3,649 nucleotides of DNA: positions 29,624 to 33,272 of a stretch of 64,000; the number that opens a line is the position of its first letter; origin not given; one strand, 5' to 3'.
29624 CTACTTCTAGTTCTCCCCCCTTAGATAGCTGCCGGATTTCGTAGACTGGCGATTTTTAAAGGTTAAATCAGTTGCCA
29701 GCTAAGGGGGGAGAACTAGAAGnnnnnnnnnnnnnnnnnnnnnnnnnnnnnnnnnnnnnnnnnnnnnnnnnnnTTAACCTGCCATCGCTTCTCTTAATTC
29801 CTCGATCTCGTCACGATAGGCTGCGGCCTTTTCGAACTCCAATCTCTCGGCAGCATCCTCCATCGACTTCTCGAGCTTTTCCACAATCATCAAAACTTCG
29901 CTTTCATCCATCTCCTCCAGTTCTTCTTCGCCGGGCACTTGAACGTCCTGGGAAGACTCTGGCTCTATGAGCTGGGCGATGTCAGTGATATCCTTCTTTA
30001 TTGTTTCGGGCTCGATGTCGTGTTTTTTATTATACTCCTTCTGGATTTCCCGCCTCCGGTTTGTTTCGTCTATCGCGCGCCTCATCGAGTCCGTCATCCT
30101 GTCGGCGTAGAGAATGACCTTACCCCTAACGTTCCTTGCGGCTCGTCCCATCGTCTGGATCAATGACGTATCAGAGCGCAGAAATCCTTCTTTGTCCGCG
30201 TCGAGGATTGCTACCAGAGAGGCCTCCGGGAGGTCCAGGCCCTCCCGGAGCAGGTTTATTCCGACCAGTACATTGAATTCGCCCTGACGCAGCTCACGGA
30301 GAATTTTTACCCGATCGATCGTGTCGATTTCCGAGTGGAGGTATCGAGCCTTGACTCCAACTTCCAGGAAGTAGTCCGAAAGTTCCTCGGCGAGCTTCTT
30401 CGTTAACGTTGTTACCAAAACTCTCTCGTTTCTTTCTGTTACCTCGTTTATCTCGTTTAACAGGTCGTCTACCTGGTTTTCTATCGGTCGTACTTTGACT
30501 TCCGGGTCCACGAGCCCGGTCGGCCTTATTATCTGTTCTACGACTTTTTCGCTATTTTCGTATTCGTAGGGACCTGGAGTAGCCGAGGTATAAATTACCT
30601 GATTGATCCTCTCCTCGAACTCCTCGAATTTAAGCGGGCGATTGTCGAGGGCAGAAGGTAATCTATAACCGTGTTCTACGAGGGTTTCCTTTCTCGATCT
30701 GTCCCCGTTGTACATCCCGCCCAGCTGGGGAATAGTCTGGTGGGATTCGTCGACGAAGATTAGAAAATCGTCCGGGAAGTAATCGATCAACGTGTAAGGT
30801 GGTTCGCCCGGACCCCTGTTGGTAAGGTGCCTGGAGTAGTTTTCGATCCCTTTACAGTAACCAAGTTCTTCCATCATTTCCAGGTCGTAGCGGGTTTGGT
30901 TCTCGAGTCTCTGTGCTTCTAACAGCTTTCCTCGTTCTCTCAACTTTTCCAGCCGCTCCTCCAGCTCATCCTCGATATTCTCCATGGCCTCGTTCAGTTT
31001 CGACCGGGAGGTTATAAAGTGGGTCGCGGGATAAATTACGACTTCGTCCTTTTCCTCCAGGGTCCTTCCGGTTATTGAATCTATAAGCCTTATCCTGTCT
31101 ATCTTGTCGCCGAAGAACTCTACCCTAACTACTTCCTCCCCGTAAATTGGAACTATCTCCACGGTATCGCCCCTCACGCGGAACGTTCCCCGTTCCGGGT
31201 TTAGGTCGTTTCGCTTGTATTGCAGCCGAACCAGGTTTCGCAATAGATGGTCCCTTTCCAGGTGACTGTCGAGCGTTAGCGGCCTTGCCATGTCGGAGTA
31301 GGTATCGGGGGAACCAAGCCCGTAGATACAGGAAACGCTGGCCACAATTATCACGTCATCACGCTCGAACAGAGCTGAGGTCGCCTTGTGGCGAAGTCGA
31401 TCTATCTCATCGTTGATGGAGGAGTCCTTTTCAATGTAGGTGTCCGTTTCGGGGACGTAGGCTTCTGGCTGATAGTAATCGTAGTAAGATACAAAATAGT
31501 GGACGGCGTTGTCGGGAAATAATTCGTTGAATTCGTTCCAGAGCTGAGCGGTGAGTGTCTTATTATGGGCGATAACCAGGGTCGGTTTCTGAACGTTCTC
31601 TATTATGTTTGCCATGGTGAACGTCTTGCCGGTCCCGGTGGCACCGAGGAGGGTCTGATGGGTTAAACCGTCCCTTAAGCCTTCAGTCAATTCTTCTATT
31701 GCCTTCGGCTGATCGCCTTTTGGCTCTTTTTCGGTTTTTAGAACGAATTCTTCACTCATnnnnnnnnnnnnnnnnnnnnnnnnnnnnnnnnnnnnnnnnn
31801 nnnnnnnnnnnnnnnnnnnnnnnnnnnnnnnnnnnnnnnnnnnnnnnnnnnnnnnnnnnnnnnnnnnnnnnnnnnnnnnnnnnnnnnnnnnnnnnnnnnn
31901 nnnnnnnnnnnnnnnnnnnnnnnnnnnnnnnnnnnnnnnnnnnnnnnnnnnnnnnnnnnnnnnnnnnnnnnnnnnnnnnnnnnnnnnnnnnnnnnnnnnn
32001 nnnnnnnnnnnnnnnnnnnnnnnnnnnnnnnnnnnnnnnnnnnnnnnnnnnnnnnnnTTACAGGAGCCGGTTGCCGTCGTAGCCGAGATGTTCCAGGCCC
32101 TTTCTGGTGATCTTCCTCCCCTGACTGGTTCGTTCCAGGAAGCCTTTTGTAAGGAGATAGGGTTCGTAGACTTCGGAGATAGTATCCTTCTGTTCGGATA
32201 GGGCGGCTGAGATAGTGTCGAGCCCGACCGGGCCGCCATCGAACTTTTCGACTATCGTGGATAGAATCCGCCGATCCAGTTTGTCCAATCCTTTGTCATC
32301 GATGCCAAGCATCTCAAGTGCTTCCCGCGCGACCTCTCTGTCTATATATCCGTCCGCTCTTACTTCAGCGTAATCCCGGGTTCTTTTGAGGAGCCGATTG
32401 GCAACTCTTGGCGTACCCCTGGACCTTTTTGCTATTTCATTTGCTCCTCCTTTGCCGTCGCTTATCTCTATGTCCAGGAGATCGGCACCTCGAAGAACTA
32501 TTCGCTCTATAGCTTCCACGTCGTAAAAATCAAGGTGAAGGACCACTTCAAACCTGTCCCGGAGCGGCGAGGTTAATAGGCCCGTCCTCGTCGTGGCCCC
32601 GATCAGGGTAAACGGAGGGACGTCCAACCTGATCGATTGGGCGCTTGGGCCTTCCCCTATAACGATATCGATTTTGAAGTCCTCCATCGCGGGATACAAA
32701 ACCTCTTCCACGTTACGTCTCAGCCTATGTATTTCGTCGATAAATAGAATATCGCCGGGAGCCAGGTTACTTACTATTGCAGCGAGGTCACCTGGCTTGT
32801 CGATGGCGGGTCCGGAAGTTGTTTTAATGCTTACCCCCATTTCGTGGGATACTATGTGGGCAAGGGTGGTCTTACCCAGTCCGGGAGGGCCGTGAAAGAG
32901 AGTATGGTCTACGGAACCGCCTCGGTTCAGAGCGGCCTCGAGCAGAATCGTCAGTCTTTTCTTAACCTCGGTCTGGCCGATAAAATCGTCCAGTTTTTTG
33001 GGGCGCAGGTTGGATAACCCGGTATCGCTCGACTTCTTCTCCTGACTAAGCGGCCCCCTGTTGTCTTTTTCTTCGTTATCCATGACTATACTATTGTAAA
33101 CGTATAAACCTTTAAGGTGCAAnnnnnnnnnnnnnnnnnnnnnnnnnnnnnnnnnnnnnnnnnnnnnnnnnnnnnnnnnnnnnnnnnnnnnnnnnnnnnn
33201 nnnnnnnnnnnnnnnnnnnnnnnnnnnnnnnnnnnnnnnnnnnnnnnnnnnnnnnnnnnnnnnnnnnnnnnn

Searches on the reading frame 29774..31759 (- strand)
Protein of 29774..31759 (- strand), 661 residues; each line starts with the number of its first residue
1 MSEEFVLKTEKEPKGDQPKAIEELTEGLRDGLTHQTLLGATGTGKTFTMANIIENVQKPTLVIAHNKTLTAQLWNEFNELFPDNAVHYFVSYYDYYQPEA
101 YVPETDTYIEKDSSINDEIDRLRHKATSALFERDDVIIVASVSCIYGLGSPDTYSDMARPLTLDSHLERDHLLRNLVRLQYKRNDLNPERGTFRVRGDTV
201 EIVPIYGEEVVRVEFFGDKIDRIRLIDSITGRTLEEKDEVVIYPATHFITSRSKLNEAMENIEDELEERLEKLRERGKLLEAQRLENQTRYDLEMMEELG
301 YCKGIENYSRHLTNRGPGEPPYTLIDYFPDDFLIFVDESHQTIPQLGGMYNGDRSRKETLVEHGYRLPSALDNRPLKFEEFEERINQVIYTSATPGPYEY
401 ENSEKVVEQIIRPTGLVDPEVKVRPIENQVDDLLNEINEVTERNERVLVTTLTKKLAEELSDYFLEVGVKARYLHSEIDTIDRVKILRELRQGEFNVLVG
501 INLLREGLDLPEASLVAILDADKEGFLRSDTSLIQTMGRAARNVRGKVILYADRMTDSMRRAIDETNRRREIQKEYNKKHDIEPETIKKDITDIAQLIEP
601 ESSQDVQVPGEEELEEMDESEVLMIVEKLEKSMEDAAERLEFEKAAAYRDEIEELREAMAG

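Call 84: search_protein_families(library=pfam, proteins=[window:29774-31759:-], max_evalue=0.00001)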
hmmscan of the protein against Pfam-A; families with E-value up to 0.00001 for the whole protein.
window:29774-31759:- (661 aa): 5 families
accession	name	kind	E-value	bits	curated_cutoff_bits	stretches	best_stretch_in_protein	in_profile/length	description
PF17757.6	UvrB_inter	-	2.8e-32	111.1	22.9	1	161-248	3-91/91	UvrB interaction domain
PF12344.14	UvrB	-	2.9e-23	81.9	27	1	550-591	1-42/43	Ultra-violet resistance protein B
PF00271.37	Helicase_C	-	2.7e-20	73.1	23.5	1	432-543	5-109/110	Helicase conserved C-terminal domain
PF04851.21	ResIII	-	8.5e-14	52.2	22.5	1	12-119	3-114/164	Type III restriction enzyme, res subunit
PF02151.25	UVR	-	2.1e-08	34.1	21.5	1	626-657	4-35/36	UvrB/uvrC motif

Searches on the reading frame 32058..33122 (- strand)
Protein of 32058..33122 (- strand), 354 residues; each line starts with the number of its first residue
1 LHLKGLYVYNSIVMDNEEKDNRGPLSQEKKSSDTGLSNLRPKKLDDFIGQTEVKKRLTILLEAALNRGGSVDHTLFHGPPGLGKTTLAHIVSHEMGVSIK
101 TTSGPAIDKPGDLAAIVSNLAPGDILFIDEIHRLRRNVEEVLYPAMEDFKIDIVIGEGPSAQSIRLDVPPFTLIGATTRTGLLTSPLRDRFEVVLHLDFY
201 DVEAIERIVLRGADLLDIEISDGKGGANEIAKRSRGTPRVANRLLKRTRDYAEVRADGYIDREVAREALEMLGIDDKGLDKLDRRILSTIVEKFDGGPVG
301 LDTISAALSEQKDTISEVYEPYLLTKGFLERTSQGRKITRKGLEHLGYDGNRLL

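Call 84: search_protein_families(library=pfam, proteins=[window:32058-33122:-], max_evalue=0.00001)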
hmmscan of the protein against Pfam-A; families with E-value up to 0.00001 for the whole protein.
window:32058-33122:- (354 aa): 5 families
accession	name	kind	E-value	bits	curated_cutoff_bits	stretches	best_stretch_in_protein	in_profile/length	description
PF05496.18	RuvB_N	-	6.6e-77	257.2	27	1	39-197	1-159/159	Holliday junction DNA helicase RuvB P-loop domain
PF17864.7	AAA_lid_4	-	3.4e-28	97.6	27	1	200-275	1-74/74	RuvB AAA lid domain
PF05491.19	RuvB_C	-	2e-27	95.4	24.7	1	277-346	2-71/72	RuvB C-terminal winged helix domain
PF00004.35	AAA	-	2.4e-21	77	21.2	1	75-197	2-129/131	ATPase family associated with various cellular activities (AAA)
PF07728.20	AAA_5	-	7.3e-08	32.9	22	1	74-191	2-139/139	AAA domain (dynein-related subfamily)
